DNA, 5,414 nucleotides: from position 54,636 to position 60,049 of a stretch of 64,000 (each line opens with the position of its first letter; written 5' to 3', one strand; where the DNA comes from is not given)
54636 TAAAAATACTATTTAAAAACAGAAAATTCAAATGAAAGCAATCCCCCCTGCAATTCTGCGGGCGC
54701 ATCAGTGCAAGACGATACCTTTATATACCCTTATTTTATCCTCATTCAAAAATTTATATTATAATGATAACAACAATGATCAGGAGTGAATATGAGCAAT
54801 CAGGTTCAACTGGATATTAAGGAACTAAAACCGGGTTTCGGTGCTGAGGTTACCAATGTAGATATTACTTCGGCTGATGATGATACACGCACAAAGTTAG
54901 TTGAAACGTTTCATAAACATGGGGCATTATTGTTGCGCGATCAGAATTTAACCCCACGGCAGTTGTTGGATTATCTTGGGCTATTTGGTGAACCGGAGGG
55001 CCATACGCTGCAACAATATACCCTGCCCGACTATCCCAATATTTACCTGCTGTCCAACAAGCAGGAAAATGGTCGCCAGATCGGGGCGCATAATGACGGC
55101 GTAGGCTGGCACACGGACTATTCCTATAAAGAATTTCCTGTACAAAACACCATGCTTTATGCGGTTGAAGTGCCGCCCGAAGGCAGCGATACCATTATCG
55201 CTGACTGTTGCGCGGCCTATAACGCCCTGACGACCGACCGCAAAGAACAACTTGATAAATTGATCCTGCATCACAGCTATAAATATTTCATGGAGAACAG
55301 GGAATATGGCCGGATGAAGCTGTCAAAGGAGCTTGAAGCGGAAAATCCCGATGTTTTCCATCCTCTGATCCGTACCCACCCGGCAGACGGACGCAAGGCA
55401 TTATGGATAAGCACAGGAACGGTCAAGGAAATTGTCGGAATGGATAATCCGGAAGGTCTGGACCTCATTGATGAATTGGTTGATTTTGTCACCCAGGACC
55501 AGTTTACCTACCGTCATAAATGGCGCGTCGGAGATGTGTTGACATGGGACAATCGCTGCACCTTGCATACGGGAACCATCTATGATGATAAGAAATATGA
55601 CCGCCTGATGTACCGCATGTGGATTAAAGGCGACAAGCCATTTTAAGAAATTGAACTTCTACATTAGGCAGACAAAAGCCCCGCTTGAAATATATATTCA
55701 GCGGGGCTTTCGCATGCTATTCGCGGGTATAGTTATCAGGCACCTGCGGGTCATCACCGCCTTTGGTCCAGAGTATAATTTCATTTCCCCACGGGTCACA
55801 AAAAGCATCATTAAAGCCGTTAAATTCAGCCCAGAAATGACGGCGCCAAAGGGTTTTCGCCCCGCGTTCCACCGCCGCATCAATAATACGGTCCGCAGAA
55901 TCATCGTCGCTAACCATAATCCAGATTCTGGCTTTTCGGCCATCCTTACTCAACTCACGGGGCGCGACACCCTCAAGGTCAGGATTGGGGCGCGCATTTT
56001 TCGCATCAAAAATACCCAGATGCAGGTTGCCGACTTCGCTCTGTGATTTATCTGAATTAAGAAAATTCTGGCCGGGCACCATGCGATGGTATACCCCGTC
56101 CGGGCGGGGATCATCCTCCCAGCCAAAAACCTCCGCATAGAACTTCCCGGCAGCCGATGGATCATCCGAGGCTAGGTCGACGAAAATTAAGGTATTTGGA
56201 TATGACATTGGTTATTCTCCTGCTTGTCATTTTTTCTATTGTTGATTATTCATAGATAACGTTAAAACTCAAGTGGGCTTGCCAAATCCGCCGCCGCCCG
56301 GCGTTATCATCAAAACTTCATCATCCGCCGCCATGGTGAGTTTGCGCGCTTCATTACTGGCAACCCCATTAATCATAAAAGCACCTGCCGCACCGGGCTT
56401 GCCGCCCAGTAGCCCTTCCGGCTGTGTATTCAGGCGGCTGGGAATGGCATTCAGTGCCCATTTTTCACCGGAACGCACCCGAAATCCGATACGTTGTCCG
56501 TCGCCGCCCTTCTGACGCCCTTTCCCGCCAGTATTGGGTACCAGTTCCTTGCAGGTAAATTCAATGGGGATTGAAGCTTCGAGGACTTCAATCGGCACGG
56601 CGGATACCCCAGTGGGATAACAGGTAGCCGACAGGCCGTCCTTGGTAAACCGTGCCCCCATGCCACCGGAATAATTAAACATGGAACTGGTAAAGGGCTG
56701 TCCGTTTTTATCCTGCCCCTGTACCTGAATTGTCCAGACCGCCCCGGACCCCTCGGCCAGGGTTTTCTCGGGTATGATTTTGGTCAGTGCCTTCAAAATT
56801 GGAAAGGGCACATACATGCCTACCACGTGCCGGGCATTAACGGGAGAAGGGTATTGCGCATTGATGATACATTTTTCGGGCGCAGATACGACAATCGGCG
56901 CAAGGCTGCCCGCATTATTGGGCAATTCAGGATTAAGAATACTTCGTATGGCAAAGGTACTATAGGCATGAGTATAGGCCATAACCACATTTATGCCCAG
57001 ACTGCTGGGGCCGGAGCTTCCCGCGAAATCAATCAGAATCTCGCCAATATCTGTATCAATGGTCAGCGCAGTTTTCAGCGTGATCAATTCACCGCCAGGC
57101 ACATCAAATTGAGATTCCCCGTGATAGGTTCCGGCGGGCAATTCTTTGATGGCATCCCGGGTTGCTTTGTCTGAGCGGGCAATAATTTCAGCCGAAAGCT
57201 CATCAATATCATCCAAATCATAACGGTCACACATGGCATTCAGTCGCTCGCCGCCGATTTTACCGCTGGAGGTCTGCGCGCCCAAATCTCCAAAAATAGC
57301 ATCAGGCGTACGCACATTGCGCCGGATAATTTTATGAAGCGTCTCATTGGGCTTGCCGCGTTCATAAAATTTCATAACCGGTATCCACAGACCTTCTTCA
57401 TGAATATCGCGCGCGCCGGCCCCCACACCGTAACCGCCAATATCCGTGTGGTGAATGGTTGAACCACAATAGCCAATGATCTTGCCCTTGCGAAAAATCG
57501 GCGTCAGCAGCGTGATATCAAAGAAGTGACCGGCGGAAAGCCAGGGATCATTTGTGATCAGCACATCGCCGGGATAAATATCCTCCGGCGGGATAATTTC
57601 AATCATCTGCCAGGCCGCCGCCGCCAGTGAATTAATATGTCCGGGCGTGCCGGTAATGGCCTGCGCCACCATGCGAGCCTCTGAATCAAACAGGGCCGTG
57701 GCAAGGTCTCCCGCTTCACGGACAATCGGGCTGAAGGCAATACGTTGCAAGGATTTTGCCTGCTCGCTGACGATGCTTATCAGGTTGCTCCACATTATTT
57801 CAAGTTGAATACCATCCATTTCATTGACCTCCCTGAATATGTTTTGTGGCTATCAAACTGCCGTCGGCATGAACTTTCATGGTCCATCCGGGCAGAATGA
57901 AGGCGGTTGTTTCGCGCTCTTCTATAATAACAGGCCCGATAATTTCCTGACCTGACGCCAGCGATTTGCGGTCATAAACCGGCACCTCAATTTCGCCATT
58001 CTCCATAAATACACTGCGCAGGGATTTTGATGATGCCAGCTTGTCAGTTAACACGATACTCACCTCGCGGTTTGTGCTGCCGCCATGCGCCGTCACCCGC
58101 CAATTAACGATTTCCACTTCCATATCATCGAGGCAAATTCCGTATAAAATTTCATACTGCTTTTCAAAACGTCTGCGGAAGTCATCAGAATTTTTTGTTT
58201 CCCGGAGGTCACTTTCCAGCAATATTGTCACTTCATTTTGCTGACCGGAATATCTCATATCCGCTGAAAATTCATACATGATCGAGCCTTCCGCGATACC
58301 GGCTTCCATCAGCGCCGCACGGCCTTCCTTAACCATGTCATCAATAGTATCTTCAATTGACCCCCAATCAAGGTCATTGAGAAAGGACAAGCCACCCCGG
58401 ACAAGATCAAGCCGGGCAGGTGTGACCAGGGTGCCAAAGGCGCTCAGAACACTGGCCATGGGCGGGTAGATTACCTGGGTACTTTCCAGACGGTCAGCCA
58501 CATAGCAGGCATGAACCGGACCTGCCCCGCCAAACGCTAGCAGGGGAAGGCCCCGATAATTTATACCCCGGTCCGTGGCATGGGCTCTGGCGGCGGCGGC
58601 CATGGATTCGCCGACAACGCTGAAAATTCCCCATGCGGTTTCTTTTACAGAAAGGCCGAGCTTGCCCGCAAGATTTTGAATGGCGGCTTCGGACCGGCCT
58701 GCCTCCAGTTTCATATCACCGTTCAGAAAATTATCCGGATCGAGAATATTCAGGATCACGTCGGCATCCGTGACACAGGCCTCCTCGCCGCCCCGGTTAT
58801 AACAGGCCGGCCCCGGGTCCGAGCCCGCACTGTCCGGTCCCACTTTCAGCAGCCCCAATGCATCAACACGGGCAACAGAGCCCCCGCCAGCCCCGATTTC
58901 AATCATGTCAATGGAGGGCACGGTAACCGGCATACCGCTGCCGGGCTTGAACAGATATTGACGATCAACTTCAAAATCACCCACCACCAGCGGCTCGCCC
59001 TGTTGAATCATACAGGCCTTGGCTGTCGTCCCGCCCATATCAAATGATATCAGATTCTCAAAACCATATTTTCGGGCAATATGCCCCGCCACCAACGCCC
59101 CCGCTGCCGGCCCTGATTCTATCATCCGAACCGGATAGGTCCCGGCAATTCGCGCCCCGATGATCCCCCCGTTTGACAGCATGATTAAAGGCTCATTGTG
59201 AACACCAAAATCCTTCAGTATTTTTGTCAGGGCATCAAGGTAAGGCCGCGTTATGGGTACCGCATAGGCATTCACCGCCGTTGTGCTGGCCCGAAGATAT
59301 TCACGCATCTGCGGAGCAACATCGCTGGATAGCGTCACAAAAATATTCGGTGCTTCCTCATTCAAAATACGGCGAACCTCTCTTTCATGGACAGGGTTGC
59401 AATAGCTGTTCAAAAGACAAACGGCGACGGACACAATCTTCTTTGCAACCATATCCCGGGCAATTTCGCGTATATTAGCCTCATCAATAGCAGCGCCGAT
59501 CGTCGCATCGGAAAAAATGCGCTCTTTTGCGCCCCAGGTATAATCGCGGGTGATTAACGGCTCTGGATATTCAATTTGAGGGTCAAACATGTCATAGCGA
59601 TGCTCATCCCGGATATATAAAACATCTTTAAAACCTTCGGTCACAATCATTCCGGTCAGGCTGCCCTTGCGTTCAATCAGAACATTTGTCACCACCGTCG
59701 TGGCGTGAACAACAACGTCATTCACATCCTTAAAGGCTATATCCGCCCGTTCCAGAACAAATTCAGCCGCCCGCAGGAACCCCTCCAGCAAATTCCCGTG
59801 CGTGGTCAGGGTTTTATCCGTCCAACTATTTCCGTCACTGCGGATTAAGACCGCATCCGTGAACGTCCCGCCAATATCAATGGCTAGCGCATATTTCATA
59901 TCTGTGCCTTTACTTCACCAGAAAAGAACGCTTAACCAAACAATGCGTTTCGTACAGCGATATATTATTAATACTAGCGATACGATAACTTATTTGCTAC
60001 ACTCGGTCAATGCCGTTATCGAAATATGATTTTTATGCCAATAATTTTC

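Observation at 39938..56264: Recurrent palindrome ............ in at least six promoter regions: candidate LacI-type operator linking a TonB-dependent receptor, ribokinase and ring-oxygenase genes in one regulon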

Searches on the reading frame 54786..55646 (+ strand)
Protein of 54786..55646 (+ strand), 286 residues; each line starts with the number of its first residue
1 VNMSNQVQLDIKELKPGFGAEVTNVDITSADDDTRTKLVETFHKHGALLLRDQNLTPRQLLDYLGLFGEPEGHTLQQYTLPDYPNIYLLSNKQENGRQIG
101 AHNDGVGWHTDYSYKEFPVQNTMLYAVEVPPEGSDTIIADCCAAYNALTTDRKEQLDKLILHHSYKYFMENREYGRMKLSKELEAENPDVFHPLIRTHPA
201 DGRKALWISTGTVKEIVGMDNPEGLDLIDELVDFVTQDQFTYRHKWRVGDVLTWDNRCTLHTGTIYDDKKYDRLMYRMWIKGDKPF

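Call 9: search_protein_families(library=pfam, proteins=[window:54786-55646:+])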
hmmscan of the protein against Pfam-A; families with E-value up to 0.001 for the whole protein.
window:54786-55646:+ (286 aa): 1 family
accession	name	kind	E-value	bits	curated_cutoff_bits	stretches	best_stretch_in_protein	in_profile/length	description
PF02668.22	TauD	-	1.6e-64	218.8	27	1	11-279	2-267/267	Taurine catabolism dioxygenase TauD, TfdA family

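Call 26: search_protein_families(library=ncbifam, proteins=[window:54786-55646:+], max_evalue=0.00001)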
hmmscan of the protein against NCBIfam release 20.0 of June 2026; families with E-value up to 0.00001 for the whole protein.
window:54786-55646:+ (286 aa): 5 families
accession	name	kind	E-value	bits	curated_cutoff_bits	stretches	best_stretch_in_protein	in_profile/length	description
NF007104.0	PRK09553.1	equivalog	5.1e-54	183.4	313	1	7-286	3-279/282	taurine dioxygenase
NF045815.1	Neo-PentlctneFsynPtlD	equivalog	2.5e-35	122.2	550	1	18-275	11-281/301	neopentalenolactone/pentalenolactone F synthase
NF049937.1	CMthFAOxDecarbScoE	equivalog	2.8e-35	121.9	400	1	16-263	9-267/295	(3R)-3-[(carboxymethyl)amino]fatty acid oxygenase/decarboxylase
TIGR02409.1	carnitine_bodg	equivalog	3.8e-08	32.8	414.75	1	103-275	184-347/366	gamma-butyrobetaine dioxygenase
NF049936.1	TriMthamethphnDioxTmpA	equivalog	2.1e-06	26.9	400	0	24-162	110-241/366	2-trimethylaminoethylphosphonate dioxygenase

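Call 69: find_homologous_proteins(query=window:54786-55646:+, max_evalue=1e-60)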
Query window:54786-55646:+ (286 aa): 1115 proteins with E <= 1e-60 among 2526 candidates; the best 120 are listed.
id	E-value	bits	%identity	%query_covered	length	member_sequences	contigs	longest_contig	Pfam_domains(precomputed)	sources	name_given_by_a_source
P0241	2.6e-196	669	100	99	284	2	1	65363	PF02668.23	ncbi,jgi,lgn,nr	ncbi:MAG: TauD/TfdA family dioxygenase [Alphaproteobacteria bacterium]|nr:TauD/TfdA family dioxygena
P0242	9.5e-165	565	82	99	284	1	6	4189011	PF02668.23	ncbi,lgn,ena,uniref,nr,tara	ncbi:TauD/TfdA dioxygenase family protein [Paremcibacter congregatus]|uniref:Taurine dioxygenase n=1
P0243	7.1e-161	553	80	99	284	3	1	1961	PF02668.23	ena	-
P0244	2.4e-160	551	80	99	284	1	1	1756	PF02668.23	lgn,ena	-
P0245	8.2e-158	543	79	99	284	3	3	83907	PF02668.23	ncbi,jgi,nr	ncbi:MAG: taurine dioxygenase [Alphaproteobacteria bacterium]|nr:MAG: taurine dioxygenase [Alphaprot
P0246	5.6e-149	514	75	99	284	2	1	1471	PF02668.23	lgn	-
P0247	1.1e-147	509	76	99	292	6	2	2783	PF02668.23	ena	-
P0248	2.2e-147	508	75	99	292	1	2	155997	PF02668.23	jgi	jgi:alpha-ketoglutarate-dependent taurine dioxygenase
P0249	2.6e-147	508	74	99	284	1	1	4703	PF02668.23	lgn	-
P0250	3.7e-147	508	73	99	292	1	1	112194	PF02668.23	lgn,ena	-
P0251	3.0e-144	498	72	98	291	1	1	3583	PF02668.23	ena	-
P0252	3.3e-144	498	71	99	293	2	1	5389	PF02668.23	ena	-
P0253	5.0e-144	497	72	99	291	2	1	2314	PF02668.23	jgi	-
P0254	9.9e-144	496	71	99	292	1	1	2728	PF02668.23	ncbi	-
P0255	1.6e-143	496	73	99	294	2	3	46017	PF02668.23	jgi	jgi:alpha-ketoglutarate-dependent taurine dioxygenase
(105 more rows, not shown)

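Call 70: find_encoding_contigs(protein=P0242, flank=10000, max_places=2)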
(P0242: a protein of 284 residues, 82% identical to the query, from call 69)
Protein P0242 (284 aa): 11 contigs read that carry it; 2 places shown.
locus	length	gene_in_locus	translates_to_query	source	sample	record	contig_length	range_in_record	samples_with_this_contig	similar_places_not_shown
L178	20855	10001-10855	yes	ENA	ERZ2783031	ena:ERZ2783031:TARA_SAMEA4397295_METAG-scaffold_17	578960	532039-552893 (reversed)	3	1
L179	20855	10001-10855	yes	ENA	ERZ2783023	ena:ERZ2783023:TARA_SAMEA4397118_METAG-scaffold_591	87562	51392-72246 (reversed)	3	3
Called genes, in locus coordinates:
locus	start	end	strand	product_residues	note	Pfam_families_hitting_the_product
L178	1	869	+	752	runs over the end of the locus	PF07715:Plug, PF00593:TonB_dep_Rec_b-barrel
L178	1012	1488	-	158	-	PF01613:Flavin_Reduct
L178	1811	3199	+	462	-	PF01979:Amidohydro_1, PF07969:Amidohydro_3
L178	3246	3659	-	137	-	PF07366:SnoaL, PF12680:SnoaL_2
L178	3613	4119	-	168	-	PF00903:Glyoxalase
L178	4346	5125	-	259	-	PF09339:HTH_IclR, PF01022:HTH_5 (weak), PF01614:IclR_C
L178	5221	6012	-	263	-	PF03328:HpcH_HpaI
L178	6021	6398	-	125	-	PF02311:AraC_binding, PF07883:Cupin_2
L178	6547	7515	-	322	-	PF14525:AraC_binding_2 (weak), PF12833:HTH_18, PF00165:HTH_AraC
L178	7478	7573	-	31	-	-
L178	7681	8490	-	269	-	PF02900:LigB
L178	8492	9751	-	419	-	PF00355:Rieske, PF00848:Ring_hydroxyl_A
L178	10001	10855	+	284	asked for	PF02668:TauD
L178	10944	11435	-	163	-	PF00903:Glyoxalase (faint), PF18029:Glyoxalase_6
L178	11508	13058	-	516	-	PF02538:Hydantoinase_B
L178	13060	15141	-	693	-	PF05378:Hydant_A_N, PF01968:Hydantoinase_A, PF19278:Hydant_A_C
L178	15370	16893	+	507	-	PF00501:AMP-binding, PF13193:AMP-binding_C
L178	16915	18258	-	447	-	PF00301:Rubredoxin, PF01266:DAO (faint), PF05834:Lycopene_cycl (faint), PF07992:Pyr_redox_2, PF13454:NAD_binding_9 (faint), PF00070:Pyr_redox, PF18113:Rbx_binding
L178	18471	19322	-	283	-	PF00795:CN_hydrolase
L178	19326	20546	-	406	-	PF07690:MFS_1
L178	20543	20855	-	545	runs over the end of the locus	PF00144:Beta-lactamase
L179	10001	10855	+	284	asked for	PF02668:TauD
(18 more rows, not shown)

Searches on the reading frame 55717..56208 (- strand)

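Call 9: search_protein_families(library=pfam, proteins=[window:55717-56208:-])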
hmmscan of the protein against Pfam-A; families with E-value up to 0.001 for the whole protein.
window:55717-56208:- (163 aa): 2 families
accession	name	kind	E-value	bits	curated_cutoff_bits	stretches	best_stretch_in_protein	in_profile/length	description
PF18029.7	Glyoxalase_6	-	1e-06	29.8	23.6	1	10-144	4-103/106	Glyoxalase-like domain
PF00903.31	Glyoxalase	-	2.4e-05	25.1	20.6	1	10-144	5-119/121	Glyoxalase/Bleomycin resistance protein/Dioxygenase superfamily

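Call 66: search_protein_families(library=ncbifam, proteins=[window:55717-56208:-], max_evalue=1e-10)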
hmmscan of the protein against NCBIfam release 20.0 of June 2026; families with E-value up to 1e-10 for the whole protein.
window:55717-56208:- (163 aa): 0 families

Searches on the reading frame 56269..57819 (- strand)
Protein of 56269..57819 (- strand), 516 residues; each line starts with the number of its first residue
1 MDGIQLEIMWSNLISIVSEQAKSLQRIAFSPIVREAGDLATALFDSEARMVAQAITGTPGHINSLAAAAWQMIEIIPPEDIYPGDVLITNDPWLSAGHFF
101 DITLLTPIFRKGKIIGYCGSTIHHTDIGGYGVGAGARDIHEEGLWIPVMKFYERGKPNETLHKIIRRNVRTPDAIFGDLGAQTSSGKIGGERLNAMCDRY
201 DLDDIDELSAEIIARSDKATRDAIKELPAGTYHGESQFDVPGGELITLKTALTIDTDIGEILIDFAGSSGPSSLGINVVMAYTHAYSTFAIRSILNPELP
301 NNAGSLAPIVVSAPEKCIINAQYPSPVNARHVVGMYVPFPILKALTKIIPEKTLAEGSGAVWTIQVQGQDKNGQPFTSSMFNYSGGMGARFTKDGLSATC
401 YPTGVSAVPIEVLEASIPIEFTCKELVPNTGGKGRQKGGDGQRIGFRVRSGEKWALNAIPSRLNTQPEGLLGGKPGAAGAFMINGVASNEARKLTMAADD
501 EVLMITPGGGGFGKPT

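Call 9: search_protein_families(library=pfam, proteins=[window:56269-57819:-])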
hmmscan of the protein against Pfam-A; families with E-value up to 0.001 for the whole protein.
window:56269-57819:- (516 aa): 1 family
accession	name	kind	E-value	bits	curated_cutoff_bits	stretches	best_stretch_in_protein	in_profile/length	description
PF02538.19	Hydantoinase_B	-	5.7e-138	461.1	26.8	1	2-515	1-519/519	Hydantoinase B/oxoprolinase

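Call 66: search_protein_families(library=ncbifam, proteins=[window:56269-57819:-], max_evalue=1e-10)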
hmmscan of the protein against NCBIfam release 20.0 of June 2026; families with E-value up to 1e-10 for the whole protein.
window:56269-57819:- (516 aa): 2 families
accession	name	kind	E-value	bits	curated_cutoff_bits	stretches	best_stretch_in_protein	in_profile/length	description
NF050157.1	CapLactmsBetCapB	equivalog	1.2e-48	165.8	1000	1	2-452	2-458/577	caprolactamase subunit beta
NF042976.1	AcphenoCarb_ApcD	equivalog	2.3e-20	72.5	1500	1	72-442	98-483/685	acetophenone carboxylase subunit delta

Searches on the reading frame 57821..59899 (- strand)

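Call 9: search_protein_families(library=pfam, proteins=[window:57821-59899:-])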
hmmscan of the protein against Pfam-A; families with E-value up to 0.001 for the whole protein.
window:57821-59899:- (692 aa): 3 families
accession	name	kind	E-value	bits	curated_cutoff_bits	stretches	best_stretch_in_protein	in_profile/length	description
PF01968.24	Hydantoinase_A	-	2.3e-82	276.9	22.9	1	203-493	1-285/291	Hydantoinase/oxoprolinase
PF05378.19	Hydant_A_N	-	5.2e-43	147.2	25.2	1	5-182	2-175/176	Hydantoinase/oxoprolinase N-terminal region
PF19278.4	Hydant_A_C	-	4.9e-09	36.3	21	1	515-674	14-180/193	Hydantoinase/oxoprolinase C-terminal domain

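Call 66: search_protein_families(library=ncbifam, proteins=[window:57821-59899:-], max_evalue=1e-10)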
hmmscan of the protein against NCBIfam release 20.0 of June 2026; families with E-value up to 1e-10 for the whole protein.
window:57821-59899:- (692 aa): 3 families
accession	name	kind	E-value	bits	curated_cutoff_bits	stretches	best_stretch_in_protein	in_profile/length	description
NF050156.1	CapLactmsAlpCapA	equivalog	6.9e-144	480.7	1000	1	3-683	1-684/689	caprolactamase subunit alpha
NF042975.2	AcphenoCarb_ApcC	equivalog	1.2e-87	294.9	1500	1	5-678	11-703/733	acetophenone carboxylase subunit gamma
NF042960.1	AcphenoCarb_ApcA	equivalog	3.3e-68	230.5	1250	1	4-681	3-652/658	acetophenone carboxylase subunit alpha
